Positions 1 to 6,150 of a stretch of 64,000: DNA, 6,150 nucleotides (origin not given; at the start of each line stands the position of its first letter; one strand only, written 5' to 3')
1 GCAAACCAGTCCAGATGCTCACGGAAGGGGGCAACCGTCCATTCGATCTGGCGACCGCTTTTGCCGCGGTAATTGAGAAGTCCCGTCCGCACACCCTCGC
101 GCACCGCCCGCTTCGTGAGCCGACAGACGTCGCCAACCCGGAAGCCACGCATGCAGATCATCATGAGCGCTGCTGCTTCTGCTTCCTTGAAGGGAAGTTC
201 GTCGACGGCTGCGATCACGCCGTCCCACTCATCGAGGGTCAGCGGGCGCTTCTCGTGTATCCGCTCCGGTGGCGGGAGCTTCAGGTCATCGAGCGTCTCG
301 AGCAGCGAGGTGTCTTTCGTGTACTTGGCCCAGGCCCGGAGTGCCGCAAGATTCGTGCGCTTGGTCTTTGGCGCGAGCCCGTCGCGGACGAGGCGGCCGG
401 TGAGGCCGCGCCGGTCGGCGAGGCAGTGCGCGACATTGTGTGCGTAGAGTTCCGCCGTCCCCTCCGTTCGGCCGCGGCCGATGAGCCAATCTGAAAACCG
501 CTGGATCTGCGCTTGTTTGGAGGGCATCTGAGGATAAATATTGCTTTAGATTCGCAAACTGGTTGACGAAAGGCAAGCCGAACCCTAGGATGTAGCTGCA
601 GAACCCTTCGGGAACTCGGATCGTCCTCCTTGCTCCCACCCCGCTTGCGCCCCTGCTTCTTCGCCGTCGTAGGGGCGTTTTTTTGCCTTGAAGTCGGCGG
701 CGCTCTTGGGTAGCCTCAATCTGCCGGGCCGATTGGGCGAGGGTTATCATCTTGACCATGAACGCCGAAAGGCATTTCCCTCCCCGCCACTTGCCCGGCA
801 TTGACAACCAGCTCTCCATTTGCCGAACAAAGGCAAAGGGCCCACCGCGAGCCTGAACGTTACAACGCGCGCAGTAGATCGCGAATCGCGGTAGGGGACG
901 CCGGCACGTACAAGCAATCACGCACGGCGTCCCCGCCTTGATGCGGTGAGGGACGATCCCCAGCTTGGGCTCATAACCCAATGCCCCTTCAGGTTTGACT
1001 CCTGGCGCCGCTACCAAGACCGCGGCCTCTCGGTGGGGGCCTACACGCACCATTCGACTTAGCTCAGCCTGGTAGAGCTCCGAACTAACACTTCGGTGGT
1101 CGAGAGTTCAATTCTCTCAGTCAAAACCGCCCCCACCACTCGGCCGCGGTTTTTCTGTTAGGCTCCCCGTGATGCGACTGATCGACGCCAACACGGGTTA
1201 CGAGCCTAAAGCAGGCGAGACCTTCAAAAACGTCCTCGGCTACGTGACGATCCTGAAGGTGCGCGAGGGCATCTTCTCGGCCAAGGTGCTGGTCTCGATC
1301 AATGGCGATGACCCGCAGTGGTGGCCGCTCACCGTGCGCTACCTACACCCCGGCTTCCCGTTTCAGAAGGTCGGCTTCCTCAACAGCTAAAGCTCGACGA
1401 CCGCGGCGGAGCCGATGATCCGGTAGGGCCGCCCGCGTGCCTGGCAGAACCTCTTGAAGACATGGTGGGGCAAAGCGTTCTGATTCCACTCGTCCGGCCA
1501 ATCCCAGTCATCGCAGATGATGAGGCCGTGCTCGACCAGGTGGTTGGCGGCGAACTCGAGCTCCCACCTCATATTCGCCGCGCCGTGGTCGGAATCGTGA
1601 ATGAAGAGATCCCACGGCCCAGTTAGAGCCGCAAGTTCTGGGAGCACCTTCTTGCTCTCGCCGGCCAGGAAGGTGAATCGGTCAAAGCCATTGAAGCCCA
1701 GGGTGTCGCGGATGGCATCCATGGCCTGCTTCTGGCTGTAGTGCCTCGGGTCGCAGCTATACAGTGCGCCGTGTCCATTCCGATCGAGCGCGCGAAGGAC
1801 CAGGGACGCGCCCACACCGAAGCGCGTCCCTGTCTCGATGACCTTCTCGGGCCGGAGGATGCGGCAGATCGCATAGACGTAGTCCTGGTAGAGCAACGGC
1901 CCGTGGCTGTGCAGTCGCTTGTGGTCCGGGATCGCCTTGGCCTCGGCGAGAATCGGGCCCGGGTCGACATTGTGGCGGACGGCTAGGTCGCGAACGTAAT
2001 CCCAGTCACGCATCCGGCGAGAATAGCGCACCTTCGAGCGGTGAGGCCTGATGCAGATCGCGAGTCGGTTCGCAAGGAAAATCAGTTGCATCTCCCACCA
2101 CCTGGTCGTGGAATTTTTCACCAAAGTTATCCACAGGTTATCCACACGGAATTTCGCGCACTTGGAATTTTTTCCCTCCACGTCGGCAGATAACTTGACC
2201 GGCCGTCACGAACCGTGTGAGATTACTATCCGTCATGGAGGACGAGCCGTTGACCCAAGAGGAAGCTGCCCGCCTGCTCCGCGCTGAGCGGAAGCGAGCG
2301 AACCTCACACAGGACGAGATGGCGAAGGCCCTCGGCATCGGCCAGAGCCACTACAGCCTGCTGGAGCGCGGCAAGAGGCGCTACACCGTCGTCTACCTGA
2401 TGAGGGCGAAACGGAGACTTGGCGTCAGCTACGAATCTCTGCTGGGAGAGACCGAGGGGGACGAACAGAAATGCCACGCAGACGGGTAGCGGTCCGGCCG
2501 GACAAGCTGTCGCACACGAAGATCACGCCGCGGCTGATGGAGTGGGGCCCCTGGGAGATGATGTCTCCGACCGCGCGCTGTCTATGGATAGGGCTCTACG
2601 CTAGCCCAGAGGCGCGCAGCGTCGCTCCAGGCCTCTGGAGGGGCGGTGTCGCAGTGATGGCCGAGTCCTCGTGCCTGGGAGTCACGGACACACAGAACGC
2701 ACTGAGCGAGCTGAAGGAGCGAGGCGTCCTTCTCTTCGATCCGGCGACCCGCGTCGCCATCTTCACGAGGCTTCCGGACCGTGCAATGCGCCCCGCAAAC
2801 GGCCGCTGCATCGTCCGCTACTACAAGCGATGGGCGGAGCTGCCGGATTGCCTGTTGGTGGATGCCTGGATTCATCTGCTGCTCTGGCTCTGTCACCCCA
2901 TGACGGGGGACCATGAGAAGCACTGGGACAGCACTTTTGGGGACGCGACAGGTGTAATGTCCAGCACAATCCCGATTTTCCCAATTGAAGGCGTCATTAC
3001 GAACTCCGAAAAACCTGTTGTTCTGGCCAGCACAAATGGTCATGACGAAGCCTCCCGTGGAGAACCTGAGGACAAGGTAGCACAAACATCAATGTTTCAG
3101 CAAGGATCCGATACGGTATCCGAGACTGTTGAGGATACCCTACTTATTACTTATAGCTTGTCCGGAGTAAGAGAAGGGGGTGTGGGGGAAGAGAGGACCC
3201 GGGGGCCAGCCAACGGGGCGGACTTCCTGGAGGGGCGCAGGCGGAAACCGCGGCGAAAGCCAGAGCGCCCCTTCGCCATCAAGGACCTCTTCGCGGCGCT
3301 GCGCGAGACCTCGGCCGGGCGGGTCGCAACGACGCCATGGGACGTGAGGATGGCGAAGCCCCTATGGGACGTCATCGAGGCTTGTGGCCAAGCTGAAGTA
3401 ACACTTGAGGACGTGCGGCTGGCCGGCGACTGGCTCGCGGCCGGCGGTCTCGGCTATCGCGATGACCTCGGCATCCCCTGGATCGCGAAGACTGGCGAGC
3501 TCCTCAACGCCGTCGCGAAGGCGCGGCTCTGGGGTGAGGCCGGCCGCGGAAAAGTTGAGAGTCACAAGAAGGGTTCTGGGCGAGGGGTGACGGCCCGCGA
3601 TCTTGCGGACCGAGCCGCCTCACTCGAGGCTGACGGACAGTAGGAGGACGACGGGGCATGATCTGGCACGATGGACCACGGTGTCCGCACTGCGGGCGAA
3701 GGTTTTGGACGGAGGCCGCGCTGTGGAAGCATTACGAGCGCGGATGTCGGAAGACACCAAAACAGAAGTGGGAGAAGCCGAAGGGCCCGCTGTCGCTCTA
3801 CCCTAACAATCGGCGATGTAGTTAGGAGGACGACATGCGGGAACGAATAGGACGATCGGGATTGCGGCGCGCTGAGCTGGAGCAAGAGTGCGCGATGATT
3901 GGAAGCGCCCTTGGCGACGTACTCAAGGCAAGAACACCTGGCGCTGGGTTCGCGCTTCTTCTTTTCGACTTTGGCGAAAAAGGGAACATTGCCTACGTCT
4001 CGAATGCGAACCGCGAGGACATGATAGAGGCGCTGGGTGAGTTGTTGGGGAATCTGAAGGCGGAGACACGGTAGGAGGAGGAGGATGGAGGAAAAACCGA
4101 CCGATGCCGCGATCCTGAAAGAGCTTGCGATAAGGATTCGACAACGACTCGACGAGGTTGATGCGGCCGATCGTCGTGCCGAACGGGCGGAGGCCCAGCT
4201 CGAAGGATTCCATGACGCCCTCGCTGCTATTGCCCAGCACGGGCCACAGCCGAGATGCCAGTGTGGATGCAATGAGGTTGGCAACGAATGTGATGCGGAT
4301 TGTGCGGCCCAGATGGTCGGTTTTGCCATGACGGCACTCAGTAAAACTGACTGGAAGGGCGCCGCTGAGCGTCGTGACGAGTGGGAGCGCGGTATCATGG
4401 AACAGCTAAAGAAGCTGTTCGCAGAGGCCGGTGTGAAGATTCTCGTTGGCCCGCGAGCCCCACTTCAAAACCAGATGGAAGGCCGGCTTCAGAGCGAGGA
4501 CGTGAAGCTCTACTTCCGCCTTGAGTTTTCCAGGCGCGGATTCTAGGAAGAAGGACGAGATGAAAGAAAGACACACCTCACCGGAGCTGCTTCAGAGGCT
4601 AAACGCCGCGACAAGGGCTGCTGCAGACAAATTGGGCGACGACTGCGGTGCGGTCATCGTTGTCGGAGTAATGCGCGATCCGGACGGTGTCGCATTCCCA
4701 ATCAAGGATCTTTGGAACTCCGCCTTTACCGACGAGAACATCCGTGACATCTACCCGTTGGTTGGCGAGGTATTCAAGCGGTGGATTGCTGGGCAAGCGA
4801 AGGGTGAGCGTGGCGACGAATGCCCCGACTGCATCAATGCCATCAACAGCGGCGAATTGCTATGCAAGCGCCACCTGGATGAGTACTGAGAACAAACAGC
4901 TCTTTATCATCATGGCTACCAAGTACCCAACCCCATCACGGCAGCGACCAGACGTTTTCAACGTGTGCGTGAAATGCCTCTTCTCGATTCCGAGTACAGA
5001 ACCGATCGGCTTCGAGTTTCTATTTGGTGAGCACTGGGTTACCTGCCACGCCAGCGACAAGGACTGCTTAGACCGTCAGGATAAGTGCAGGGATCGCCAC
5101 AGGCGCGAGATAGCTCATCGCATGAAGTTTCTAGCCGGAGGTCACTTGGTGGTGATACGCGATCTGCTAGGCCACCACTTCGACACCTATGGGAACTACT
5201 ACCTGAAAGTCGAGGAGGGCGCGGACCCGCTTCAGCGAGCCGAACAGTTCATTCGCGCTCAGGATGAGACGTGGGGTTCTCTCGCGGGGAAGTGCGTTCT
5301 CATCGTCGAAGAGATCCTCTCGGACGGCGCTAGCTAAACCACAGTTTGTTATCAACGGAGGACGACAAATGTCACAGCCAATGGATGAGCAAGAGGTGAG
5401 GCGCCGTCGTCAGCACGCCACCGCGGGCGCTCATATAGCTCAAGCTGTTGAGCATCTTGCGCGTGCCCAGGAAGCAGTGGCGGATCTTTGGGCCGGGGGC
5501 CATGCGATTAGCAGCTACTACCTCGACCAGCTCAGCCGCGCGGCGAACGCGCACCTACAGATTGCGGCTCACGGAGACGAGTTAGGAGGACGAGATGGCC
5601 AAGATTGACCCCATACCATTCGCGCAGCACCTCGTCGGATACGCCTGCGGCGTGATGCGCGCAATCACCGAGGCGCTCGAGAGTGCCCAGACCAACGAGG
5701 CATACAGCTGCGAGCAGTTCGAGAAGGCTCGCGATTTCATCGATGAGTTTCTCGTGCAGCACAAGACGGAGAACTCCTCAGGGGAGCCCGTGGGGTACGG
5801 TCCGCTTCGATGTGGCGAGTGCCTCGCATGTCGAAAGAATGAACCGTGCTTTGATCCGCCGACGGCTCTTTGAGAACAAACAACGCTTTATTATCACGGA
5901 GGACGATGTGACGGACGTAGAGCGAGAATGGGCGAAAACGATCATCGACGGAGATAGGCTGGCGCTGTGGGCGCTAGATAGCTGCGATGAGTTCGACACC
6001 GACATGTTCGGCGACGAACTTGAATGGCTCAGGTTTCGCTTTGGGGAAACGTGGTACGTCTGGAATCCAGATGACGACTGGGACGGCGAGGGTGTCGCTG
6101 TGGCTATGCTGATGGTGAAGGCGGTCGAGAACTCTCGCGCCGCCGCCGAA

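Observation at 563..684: Candidate sRNA, divergent from the integrase gene, whose single-stranded core is the exact complement of the phage RBS cassette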

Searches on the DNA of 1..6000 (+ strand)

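Call 7: search_dna_similar(query=window:1-6000:+, collection=phages, mode=near)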
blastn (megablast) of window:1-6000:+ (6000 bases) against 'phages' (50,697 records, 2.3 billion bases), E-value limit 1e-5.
No match.

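Call 47: search_rna_families(source=window, start=500, end=1200, threshold=evalue, max_evalue=10)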
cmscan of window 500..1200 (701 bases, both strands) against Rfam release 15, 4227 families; matches with E-value up to 10: 8.
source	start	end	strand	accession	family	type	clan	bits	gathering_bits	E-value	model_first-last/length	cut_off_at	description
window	1053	1126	+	RF00005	tRNA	Gene; tRNA;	CL00001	58.8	29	4.1e-12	1-71/71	no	tRNA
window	1053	1127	-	RF04354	Plastid-ycf2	Cis-reg;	-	28.5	65.7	0.001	1-75/75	no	Plastid-ycf2 5UTR RNA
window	805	893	-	RF02246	Six3os1_1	Gene; lncRNA;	-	15.6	50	0.63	1-87/87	no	Six3os1 conserved region 1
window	940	1029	-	RF01852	tRNA-Sec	Gene; tRNA;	CL00001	14.5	47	7.7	1-91/91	no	Selenocysteine transfer RNA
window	988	1078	+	RF02553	YrlA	Gene; sRNA;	-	14.3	69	7.2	30-81/114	no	Y RNA-like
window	1074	1132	-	RF00087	SNORD26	Gene; snRNA; snoRNA; CD-box;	CL00050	13.9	44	9.1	1-76/76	no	Small nucleolar RNA SNORD26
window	523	603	+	RF02301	TtnuCD25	Gene; snRNA; snoRNA; CD-box;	-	13.1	85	6.8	1-89/89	no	Tetrahymena snoRNA TtnuCD25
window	796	830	-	RF00619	U6atac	Gene; snRNA; splicing;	CL00009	10.2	33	6.7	1-126/126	no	U6atac minor spliceosomal RNA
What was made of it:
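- On Any Rfam 15 family: In 500-1200 at E <= 10 there is nothing credible over 563-684 (call 47).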

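Call 67: search_rna_families(sources=[L006, L007, L065, L019, L020, L023], threshold=evalue, max_evalue=1)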
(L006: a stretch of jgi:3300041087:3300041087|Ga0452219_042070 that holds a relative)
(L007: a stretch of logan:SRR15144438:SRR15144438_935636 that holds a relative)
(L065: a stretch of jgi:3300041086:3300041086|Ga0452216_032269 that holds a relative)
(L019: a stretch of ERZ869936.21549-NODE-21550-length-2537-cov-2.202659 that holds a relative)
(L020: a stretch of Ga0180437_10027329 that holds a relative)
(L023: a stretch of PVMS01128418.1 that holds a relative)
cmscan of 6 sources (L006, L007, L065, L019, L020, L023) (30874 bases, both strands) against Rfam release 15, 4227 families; matches with E-value up to 1: 3.
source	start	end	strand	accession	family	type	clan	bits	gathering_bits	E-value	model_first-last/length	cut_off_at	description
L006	2408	2474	-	RF00005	tRNA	Gene; tRNA;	CL00001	53.3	29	5.9e-09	4-67/71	no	tRNA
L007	2586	2655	-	RF00005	tRNA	Gene; tRNA;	CL00001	28.2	29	0.049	1-71/71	no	tRNA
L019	629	778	-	RF02501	Atu_C7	Gene; sRNA;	-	23.5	45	0.11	1-157/157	no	Rhizobiales sRNA Atu_C7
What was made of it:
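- On Any Rfam 15 family: Six homologous loci at E <= 1 gave only tRNAs and one sub-threshold Atu_C7 hit (call 67).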

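Call 68: search_rna_families(source=L019, start=560, end=840, threshold=evalue, max_evalue=1, show_alignments=1)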
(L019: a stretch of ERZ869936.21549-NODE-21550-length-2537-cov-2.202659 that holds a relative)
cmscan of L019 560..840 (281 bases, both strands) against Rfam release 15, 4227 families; matches with E-value up to 1: 2.
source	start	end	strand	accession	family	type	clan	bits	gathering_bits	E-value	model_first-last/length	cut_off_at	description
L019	629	778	-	RF02501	Atu_C7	Gene; sRNA;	-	23.5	45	0.001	1-157/157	no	Rhizobiales sRNA Atu_C7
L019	721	758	-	RF02926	DUF2693-FD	Gene; sRNA;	-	16.5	44.5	0.49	1-49/49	no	DUF2693-FD RNA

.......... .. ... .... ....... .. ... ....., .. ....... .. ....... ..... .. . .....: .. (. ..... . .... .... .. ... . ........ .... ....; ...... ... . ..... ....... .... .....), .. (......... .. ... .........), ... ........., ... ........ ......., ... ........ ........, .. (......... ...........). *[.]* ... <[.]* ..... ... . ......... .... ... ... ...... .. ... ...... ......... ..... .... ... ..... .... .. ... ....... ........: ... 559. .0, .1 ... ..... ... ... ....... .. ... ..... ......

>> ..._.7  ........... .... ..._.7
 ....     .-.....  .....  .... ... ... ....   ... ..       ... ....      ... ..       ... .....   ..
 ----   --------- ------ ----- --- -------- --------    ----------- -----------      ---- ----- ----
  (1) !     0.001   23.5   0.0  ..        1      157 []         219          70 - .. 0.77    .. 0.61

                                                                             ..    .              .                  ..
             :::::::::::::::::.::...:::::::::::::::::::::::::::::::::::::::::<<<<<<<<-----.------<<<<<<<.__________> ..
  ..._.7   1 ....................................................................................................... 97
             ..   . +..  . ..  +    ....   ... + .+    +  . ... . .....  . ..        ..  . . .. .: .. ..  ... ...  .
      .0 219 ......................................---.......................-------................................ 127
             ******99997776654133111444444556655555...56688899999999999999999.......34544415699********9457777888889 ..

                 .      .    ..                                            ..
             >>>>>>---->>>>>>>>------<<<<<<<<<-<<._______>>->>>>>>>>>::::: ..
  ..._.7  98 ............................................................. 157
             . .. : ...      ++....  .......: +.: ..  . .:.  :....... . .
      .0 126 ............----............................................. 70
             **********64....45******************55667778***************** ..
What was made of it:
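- On Atu_C7 (RF02501, Rhizobiales sRNA): No hit was found in the window or in the other five homologous loci tested (calls 47, 67, 68).
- Closest known: Anti-SD-motif trans-sRNAs of alpha-proteobacteria. Same: One homologue (L019) aligns weakly to the Rhizobiales sRNA model Atu_C7, with its seed in that model's CCUCC loop (call 68).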
